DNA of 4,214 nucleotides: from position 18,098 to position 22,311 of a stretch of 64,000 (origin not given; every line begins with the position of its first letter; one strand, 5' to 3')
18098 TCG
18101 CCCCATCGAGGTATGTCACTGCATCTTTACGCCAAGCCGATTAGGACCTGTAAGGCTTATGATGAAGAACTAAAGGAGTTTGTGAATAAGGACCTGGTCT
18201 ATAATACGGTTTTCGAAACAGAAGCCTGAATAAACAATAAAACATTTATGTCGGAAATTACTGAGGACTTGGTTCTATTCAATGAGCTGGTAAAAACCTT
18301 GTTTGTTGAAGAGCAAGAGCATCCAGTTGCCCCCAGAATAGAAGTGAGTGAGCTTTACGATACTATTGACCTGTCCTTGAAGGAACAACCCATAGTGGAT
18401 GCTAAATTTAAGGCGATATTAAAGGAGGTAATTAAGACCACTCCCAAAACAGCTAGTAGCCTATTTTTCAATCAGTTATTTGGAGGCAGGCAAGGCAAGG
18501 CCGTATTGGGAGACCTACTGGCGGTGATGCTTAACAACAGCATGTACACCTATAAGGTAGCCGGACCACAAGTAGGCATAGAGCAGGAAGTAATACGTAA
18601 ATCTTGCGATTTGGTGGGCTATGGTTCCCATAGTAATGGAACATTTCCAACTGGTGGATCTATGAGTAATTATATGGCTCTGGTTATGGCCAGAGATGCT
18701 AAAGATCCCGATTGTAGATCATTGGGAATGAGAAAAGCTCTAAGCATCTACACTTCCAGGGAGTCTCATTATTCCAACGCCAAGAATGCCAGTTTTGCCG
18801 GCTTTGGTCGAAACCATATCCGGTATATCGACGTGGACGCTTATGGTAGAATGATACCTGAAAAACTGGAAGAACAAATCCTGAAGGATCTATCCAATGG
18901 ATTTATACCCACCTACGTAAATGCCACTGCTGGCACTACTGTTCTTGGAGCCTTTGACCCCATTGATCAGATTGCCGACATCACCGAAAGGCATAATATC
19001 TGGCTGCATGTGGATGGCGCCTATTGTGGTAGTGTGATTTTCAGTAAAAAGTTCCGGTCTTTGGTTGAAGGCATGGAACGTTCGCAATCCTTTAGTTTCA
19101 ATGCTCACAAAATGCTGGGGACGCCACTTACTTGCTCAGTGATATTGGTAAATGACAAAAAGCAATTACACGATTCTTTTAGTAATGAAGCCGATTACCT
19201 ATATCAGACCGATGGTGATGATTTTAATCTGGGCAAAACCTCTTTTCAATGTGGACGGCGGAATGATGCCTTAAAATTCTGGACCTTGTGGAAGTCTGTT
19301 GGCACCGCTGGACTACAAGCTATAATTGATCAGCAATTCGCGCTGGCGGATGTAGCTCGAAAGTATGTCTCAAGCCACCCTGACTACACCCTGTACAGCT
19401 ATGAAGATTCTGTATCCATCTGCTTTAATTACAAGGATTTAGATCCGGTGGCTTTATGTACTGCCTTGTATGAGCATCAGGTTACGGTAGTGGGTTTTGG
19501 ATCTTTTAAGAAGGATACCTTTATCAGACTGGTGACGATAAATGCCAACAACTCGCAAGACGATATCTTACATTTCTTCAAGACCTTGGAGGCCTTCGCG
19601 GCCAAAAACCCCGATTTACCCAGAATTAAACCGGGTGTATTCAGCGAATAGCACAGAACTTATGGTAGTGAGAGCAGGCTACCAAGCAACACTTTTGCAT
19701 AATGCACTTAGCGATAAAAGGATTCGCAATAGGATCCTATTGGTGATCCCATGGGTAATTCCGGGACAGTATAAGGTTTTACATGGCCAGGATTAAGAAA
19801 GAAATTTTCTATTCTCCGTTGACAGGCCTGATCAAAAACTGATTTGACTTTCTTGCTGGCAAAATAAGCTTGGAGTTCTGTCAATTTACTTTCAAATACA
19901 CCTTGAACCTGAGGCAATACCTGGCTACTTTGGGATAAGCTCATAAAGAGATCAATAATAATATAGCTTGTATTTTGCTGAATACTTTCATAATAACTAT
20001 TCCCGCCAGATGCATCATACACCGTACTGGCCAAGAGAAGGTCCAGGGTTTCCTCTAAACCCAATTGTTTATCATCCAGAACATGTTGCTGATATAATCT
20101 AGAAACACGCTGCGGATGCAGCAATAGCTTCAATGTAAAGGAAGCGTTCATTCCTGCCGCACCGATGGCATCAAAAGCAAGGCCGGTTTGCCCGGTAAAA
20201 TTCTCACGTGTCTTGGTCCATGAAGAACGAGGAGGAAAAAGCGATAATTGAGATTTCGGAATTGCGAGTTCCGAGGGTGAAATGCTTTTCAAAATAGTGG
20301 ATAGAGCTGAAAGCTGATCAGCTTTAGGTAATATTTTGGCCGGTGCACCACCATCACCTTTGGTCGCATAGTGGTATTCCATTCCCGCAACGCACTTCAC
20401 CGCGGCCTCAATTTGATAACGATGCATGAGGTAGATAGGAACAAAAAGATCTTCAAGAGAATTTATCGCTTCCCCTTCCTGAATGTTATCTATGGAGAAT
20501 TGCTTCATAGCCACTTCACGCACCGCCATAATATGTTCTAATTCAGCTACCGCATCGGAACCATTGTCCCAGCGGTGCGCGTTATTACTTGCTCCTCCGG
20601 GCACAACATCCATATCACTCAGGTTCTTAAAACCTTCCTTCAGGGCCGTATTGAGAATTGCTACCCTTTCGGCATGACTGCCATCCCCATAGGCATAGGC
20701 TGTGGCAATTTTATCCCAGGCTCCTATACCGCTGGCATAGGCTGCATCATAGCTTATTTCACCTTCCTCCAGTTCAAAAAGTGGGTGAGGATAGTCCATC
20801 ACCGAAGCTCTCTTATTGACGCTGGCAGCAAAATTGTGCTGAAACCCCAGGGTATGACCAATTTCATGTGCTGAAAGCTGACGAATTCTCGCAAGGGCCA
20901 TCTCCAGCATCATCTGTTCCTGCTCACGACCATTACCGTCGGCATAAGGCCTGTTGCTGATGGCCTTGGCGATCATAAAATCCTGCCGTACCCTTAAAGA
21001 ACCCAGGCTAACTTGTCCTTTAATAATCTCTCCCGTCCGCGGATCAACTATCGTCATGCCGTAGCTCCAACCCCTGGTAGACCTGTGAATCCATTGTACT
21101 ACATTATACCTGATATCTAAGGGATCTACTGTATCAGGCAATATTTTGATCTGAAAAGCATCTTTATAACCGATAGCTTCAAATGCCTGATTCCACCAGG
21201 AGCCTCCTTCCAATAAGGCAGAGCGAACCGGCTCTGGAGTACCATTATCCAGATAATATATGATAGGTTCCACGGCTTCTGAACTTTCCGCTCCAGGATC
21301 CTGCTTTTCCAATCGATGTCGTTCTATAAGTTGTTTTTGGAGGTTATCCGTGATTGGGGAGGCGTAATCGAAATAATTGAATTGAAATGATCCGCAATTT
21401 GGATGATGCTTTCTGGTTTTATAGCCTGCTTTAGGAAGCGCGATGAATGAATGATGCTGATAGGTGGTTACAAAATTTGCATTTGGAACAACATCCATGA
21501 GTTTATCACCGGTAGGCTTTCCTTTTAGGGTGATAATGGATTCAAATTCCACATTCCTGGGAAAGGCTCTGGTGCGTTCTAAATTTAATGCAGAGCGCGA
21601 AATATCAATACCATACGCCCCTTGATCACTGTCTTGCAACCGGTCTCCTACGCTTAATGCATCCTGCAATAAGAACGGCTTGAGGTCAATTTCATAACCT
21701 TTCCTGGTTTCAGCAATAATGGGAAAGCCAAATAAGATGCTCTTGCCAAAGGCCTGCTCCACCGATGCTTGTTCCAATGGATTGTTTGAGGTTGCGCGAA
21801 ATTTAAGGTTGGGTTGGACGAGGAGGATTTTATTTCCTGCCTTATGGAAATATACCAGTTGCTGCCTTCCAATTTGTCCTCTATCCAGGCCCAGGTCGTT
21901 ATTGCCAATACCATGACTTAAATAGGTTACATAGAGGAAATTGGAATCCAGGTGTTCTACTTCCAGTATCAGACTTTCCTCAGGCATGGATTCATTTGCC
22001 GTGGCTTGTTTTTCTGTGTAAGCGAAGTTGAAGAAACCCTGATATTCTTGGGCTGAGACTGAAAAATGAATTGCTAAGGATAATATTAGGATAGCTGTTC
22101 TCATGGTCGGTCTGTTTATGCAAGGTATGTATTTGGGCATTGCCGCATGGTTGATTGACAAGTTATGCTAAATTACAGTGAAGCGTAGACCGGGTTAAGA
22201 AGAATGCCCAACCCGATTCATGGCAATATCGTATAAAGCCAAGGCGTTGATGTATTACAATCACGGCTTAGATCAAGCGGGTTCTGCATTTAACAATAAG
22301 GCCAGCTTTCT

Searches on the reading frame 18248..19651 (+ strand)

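Call 29: search_protein_families(library=pfam, proteins=[window:18248-19651:+], max_evalue=0.00001)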
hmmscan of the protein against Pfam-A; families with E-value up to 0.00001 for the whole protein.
window:18248-19651:+ (467 aa): 2 families
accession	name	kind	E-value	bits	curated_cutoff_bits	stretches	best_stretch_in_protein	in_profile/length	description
PF00282.25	Pyridoxal_deC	-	5.4e-73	246.3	27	1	59-396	27-375/375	Pyridoxal-dependent decarboxylase conserved domain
PF00266.25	Aminotran_5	-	1.6e-08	34.4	21.5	1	166-415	90-336/371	Aminotransferase class-V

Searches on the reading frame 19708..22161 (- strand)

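Call 29: search_protein_families(library=pfam, proteins=[window:19708-22161:-], max_evalue=0.00001)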
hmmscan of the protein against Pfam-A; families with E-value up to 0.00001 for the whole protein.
window:19708-22161:- (817 aa): 2 families
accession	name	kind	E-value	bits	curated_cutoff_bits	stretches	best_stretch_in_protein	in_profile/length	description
PF16313.11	DUF4953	-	3.9e-56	191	24.2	1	416-713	3-309/316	Met-zincin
PF17148.9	DUF5117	-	6.6e-34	117.8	27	1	95-286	1-188/189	Domain of unknown function (DUF5117)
